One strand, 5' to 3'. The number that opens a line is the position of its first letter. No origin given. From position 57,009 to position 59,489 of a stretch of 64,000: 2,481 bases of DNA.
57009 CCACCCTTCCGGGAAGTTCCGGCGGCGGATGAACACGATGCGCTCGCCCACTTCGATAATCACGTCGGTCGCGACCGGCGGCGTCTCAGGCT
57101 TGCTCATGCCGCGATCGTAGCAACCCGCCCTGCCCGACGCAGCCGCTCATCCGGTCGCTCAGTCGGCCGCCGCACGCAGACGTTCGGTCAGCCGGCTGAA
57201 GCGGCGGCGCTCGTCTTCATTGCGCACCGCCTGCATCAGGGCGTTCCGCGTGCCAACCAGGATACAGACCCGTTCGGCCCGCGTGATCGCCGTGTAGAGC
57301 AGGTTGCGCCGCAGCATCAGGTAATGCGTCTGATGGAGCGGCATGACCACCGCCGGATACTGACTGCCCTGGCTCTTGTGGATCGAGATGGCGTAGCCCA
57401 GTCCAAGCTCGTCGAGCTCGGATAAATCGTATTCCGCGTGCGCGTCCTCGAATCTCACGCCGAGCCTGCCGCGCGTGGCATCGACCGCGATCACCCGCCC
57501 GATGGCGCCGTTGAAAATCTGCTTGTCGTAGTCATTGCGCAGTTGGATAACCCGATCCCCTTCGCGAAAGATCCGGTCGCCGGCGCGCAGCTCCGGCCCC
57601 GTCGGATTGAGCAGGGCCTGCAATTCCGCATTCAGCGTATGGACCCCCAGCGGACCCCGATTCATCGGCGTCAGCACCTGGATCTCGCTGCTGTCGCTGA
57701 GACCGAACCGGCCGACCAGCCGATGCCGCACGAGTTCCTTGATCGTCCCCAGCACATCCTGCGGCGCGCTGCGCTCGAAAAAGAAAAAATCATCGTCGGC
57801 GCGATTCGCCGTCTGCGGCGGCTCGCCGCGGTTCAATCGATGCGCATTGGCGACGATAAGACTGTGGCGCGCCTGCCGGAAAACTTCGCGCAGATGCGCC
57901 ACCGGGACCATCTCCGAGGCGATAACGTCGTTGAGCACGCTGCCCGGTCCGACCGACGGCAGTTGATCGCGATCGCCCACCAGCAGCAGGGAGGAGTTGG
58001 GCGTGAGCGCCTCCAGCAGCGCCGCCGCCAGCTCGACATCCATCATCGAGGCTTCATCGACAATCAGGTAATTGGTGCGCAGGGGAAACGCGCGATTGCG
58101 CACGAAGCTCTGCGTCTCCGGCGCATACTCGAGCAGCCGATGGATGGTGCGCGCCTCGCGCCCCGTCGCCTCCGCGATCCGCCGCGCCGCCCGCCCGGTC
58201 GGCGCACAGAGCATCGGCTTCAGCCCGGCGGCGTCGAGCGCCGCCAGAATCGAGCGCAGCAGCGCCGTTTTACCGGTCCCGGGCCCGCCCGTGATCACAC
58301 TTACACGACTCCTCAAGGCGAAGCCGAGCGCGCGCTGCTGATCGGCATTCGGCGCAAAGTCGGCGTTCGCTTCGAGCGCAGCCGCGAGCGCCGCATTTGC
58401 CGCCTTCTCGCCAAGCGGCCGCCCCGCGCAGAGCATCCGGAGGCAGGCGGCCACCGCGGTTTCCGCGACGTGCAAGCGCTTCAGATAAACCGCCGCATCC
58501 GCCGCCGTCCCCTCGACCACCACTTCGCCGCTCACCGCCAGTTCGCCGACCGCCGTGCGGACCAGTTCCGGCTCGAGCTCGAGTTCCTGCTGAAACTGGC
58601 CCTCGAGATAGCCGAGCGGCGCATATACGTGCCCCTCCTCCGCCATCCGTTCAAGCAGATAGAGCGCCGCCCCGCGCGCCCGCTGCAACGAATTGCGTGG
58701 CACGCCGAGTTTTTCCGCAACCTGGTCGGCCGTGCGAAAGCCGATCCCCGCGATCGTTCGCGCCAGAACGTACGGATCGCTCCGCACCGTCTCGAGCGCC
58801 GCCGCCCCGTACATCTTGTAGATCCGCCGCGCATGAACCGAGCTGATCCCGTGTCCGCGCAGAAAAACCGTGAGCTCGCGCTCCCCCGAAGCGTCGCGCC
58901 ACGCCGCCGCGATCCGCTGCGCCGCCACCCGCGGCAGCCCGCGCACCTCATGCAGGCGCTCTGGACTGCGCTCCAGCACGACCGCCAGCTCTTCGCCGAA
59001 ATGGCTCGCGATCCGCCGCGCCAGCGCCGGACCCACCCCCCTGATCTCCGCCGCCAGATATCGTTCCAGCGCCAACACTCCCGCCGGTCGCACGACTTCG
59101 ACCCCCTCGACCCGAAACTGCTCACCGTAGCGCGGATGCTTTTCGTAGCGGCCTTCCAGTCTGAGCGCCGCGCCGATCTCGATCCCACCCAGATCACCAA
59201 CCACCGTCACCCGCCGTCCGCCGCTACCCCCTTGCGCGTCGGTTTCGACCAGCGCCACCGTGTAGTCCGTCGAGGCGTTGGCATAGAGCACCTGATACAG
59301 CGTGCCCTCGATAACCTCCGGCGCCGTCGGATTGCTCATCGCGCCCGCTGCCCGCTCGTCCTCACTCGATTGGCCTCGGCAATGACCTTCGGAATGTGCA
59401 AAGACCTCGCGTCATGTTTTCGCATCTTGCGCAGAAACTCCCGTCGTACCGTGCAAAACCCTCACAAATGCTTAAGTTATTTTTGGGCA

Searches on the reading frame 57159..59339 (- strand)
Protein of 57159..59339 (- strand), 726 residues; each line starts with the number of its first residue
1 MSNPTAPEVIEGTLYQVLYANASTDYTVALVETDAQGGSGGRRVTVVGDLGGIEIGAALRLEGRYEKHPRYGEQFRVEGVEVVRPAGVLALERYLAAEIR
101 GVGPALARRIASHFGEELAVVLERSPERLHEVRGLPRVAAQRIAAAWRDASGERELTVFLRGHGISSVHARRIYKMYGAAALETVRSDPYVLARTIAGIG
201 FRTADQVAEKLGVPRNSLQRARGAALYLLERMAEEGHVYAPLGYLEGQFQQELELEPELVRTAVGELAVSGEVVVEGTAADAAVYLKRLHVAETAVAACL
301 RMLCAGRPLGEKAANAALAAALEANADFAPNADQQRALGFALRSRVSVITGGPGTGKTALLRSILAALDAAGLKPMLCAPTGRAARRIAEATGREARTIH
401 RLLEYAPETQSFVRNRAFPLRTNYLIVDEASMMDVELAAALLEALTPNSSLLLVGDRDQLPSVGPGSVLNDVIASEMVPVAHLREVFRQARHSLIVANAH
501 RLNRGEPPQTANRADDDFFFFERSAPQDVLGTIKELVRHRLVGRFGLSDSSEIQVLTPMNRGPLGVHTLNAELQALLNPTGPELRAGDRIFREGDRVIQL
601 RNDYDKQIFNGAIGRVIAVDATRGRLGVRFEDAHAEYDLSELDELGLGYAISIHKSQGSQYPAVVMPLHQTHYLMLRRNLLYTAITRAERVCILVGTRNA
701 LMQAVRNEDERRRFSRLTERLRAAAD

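Call 64: search_protein_families(library=pfam, proteins=[window:57159-59339:-], max_evalue=0.000001)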
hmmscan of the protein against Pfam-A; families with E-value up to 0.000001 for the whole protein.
window:57159-59339:- (726 aa): 9 families
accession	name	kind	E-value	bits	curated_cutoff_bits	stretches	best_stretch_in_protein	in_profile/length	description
PF13245.12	AAA_19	-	5.6e-41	140.3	25.1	1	334-465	1-134/134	AAA domain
PF13604.12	AAA_30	-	2.2e-40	138.9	27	1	331-515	3-181/191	AAA domain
PF14490.11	HHH_RecD2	-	1.2e-30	105.7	27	1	151-239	3-92/92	ATP-dependent RecD2 DNA helicase HHH domain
PF18335.7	SH3_13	-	1.3e-19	70.1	41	1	569-630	1-65/65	ATP-dependent RecD-like DNA helicase SH3 domain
PF23139.1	OB_YrrC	-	1.2e-18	67.2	27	1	8-85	2-76/76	ATP-dependent DNA helicase YrrC, OB-fold domain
PF13538.12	UvrD_C_2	-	2.9e-18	65.9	27.4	1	648-695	2-52/52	UvrD-like helicase C-terminal domain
PF13086.12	AAA_11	-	4.3e-11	43.5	27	0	331-390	3-70/257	AAA domain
PF01443.25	Viral_helicase1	-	5.4e-11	43.2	21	0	348-469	2-107/228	Viral superfamily 1 RNA helicase core domain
PF14520.12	HHH_5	-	6.3e-09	36.6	27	1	98-149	6-57/57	Helix-hairpin-helix domain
